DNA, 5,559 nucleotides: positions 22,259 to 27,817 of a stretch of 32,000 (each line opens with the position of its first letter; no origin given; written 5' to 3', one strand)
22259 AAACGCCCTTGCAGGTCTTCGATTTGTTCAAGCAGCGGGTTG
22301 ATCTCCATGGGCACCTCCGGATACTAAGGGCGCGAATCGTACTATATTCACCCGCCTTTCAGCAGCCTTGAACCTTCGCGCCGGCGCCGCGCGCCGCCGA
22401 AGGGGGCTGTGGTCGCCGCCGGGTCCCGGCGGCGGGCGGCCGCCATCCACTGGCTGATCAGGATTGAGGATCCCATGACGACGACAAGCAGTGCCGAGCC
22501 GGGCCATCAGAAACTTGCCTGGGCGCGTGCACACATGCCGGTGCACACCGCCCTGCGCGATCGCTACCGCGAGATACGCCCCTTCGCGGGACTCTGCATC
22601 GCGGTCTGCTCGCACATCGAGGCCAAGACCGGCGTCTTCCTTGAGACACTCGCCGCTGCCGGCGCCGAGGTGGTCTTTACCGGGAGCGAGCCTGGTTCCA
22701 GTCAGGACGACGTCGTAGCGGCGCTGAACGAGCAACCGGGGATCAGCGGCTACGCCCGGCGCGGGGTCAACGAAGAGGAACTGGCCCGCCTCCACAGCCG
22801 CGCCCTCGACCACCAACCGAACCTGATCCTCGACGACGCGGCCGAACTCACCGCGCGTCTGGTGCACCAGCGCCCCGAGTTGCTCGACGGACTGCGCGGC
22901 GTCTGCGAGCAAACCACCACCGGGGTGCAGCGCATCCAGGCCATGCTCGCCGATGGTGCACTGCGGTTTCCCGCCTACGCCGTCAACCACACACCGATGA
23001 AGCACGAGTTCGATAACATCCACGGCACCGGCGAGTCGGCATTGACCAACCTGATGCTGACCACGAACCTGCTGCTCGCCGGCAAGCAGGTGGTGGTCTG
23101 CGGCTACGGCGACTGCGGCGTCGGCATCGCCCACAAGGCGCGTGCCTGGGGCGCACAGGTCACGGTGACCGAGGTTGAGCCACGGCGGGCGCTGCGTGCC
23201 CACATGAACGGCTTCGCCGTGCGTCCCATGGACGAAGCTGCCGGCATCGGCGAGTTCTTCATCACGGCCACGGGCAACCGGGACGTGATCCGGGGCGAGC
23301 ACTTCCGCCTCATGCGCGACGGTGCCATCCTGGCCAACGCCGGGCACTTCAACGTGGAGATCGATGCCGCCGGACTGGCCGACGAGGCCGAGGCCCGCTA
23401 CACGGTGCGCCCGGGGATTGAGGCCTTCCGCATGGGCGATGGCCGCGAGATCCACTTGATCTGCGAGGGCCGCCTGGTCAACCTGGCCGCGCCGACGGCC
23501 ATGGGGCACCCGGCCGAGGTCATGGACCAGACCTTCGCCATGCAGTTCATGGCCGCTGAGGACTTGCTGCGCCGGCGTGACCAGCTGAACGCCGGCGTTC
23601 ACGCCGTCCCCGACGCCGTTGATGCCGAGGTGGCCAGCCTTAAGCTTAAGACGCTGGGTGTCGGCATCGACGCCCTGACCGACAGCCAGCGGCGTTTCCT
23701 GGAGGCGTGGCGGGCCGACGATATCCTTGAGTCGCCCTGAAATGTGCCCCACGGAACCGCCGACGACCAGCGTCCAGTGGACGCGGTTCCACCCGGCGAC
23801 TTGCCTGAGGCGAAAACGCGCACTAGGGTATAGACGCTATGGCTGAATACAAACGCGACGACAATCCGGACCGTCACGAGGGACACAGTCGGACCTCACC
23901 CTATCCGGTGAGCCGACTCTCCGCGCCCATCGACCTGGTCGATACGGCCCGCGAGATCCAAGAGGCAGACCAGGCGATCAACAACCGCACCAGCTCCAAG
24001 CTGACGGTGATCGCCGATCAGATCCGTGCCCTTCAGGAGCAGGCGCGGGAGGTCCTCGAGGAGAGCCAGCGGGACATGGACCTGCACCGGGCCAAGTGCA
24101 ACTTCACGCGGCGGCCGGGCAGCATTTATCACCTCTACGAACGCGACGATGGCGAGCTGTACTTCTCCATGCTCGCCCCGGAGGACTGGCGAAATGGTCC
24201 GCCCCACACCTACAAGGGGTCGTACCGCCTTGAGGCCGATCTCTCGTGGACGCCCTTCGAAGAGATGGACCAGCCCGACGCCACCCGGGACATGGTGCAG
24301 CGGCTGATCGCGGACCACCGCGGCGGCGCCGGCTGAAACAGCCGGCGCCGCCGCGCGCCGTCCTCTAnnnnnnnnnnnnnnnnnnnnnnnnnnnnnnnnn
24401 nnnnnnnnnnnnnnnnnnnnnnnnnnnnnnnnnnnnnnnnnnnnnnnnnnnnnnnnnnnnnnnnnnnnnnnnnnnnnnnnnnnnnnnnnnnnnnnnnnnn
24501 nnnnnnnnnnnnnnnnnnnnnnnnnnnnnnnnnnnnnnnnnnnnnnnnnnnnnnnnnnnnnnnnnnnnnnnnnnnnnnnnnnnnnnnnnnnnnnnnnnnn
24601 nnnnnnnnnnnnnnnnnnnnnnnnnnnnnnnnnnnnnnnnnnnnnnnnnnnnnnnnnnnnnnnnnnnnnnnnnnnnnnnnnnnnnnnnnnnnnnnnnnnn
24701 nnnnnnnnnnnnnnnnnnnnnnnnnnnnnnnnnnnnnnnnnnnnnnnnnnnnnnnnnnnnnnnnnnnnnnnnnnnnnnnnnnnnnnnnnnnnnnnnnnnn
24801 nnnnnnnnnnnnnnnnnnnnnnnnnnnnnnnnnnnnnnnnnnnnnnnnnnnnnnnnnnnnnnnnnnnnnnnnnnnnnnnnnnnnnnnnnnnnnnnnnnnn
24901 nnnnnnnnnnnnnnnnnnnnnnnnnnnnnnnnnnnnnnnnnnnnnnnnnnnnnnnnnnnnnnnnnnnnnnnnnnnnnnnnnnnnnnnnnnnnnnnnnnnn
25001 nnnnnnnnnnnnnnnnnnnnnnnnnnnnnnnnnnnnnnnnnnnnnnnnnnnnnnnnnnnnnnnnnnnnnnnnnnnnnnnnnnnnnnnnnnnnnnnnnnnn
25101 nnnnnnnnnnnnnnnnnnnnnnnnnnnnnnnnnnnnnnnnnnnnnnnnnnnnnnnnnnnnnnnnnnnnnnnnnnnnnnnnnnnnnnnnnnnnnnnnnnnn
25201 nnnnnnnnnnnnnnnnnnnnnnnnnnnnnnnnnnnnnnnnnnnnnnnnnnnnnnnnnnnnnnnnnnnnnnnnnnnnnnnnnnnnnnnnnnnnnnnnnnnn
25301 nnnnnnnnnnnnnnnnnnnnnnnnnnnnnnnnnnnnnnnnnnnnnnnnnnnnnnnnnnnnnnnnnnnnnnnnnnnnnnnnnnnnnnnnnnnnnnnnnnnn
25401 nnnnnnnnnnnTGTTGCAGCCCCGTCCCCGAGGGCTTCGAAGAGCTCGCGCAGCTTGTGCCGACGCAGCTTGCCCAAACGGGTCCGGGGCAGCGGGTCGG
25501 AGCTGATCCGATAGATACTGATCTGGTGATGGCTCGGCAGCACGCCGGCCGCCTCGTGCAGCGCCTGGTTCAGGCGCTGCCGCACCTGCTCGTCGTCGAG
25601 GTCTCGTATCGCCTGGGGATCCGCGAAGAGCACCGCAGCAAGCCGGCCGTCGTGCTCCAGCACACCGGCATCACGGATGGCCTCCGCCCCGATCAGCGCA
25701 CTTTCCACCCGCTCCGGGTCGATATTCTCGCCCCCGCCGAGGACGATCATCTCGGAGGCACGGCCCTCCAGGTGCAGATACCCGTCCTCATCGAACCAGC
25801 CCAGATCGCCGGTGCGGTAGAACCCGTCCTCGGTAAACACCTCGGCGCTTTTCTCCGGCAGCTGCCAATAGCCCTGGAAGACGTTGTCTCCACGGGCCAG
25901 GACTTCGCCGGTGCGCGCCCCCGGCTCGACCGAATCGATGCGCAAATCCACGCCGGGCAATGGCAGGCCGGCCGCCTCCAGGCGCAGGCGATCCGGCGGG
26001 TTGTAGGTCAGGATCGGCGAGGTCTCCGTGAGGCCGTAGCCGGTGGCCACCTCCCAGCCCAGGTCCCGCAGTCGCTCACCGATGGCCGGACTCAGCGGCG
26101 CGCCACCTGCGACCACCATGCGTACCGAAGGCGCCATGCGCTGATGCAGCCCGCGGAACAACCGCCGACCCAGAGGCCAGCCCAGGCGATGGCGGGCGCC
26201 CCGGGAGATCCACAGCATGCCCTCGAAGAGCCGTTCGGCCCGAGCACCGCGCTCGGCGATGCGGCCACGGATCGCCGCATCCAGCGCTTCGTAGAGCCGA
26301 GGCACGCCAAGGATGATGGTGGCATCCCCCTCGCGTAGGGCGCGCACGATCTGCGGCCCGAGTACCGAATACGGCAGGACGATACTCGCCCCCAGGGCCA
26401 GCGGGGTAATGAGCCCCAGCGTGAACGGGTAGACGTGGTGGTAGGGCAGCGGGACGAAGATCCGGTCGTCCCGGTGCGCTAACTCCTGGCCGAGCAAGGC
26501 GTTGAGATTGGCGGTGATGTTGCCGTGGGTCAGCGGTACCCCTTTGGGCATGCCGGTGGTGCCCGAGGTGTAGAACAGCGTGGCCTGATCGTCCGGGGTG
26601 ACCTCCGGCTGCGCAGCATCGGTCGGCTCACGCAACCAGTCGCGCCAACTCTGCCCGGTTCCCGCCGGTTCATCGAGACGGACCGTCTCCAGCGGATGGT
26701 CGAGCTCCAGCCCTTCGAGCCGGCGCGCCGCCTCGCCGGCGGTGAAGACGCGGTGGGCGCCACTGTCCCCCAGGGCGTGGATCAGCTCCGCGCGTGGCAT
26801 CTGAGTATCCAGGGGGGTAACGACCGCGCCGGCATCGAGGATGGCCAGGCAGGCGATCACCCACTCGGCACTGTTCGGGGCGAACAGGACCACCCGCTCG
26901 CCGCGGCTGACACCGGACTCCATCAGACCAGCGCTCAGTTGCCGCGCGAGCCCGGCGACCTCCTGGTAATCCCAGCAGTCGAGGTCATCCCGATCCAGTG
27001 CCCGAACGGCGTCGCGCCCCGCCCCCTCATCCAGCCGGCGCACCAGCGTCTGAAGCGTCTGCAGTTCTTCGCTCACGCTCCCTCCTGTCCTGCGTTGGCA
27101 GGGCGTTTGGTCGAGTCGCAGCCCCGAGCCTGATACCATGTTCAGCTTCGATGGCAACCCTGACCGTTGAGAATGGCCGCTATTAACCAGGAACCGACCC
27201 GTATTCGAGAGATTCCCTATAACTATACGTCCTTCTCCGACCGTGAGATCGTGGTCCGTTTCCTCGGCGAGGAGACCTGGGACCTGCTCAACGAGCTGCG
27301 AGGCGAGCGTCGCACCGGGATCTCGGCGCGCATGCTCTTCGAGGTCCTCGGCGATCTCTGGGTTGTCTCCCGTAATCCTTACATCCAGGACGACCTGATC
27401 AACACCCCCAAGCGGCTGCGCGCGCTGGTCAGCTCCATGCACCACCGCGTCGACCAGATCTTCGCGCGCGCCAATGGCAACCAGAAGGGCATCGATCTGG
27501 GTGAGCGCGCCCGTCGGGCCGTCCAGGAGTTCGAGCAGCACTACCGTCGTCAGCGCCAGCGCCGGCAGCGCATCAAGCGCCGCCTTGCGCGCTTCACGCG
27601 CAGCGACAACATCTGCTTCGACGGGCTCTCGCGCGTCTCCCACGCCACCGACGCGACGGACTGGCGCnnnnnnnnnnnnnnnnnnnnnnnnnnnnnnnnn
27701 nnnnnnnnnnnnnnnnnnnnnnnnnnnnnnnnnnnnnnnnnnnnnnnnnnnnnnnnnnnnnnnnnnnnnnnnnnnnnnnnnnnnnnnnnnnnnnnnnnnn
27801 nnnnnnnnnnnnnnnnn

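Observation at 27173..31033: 1286-aa FAD / 2x[4Fe-4S] / 2xCCG dehydrogenase with an unknown N-terminal domain and unknown substrate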

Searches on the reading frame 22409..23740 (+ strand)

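Call 16: search_protein_families(library=pfam, proteins=[window:22409-23740:+], max_evalue=0.0001)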
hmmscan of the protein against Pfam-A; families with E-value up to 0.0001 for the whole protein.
window:22409-23740:+ (443 aa): 4 families
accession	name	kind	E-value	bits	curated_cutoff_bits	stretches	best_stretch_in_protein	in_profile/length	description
PF00670.27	AdoHcyase_NAD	-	4.1e-49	167.3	27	1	203-363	1-161/162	S-adenosyl-L-homocysteine hydrolase, NAD binding domain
PF05221.23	AdoHcyase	-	4.1e-45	154.6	25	2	156-432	174-286/299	S-adenosyl-L-homocysteine hydrolase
PF02826.25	2-Hacid_dh_C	-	2e-07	31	25.1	1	222-313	33-128/178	D-isomer specific 2-hydroxyacid dehydrogenase, NAD binding domain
PF07991.19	KARI_N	-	2.7e-05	24.3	20.6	1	223-319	2-102/165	Acetohydroxy acid isomeroreductase, NADPH-binding domain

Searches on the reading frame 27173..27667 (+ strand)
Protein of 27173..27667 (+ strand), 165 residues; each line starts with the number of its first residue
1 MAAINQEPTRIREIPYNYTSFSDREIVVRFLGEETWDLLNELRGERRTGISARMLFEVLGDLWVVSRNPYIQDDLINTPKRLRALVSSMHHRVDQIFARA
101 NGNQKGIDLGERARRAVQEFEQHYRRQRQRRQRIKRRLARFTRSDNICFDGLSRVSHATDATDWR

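Call 28: search_protein_representatives(protein=window:27173-27667:+)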
Query: 165 residues. Proteins with E-value up to 0.001 (for the whole library): 856; up to 1e-10: 518; up to 1e-30: 181. The best 150 are listed.
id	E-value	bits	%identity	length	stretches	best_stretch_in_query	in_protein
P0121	3.7e-64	231.8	66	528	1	8-165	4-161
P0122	2.0e-56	206.6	59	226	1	6-165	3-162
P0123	1.6e-55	203.7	58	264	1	3-165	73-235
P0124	4.4e-54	199.0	60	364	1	9-165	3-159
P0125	1.4e-53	197.5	60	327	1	10-165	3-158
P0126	2.8e-53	196.4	61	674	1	9-165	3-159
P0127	3.7e-53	196.0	61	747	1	9-165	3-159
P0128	1.1e-51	191.2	57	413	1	7-165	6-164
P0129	1.7e-51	190.7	58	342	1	7-165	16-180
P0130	6.9e-51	188.7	62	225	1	9-165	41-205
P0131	8.2e-51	188.4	57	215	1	7-165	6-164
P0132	1.4e-50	187.7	55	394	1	9-165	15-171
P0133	2.0e-50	187.2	57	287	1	7-165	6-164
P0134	3.5e-50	186.4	57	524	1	10-165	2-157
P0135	2.0e-49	183.9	59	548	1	9-165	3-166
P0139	1.6e-47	177.7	57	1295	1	9-165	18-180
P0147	2.1e-44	167.6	60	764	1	11-165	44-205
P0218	8.5e-35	136.4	46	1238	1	10-165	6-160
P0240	9.4e-34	133.0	43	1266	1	5-165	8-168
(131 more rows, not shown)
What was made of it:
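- Tried and rejected: The representative-library search with the N-domain gave mostly truncated metagenomic fragments (call 28).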

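Call 29: list_cluster_members(proteins=[P0139, P0218, P0240, P0127, P0147])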
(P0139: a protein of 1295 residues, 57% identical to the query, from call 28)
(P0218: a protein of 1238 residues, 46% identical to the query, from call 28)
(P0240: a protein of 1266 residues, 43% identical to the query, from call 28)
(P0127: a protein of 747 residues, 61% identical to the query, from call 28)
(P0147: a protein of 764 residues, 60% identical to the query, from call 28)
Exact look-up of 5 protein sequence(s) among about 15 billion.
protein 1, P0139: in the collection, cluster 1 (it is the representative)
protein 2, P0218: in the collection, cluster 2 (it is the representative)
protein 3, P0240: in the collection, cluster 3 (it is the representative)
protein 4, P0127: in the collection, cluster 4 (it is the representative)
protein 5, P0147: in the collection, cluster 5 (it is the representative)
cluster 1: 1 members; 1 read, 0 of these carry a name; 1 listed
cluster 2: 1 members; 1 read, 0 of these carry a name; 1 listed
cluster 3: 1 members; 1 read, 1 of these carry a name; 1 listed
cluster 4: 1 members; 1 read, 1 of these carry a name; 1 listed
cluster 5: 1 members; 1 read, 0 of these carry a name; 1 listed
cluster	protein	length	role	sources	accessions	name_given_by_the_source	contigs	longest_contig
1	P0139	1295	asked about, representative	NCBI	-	-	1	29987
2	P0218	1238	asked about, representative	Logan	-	-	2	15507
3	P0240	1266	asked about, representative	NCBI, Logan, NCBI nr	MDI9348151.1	MAG: DUF3683 domain-containing protein [Methylacidiphilales bacterium] | DUF3683 domain-containing protein [Candidatus Methylacidiphilales bacterium]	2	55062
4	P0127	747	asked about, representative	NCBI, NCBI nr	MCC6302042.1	MAG: DUF3683 domain-containing protein, partial [Gammaproteobacteria bacterium] | DUF3683 domain-containing protein [Gammaproteobacteria bacterium]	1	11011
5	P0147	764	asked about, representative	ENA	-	-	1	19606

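Call 85: search_solved_structures(query=A4, max_evalue=10)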
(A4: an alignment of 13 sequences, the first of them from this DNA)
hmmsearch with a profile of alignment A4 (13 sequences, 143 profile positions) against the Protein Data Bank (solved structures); distinct sequences matched with E-value up to 10: 2.
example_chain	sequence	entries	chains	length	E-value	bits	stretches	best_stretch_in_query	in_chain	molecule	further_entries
4tql_A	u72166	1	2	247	4.4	10.5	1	71-137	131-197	Three helix bundle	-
4uos_A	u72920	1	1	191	8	9.7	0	78-139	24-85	DESIGNED HELICAL BUNDLE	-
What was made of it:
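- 27200..27586 (+): N-terminal DUF3683 domain. It has an invariant motif, R12-x-x-P15-Y-N-Y-x-S20-x-x-D23, followed by an all-helical bundle (aa 23-138). Its role is unknown. No PDB sequence relative (call 85).
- Tried and rejected: PDB profile search with DUF3683 found only noise (call 85).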
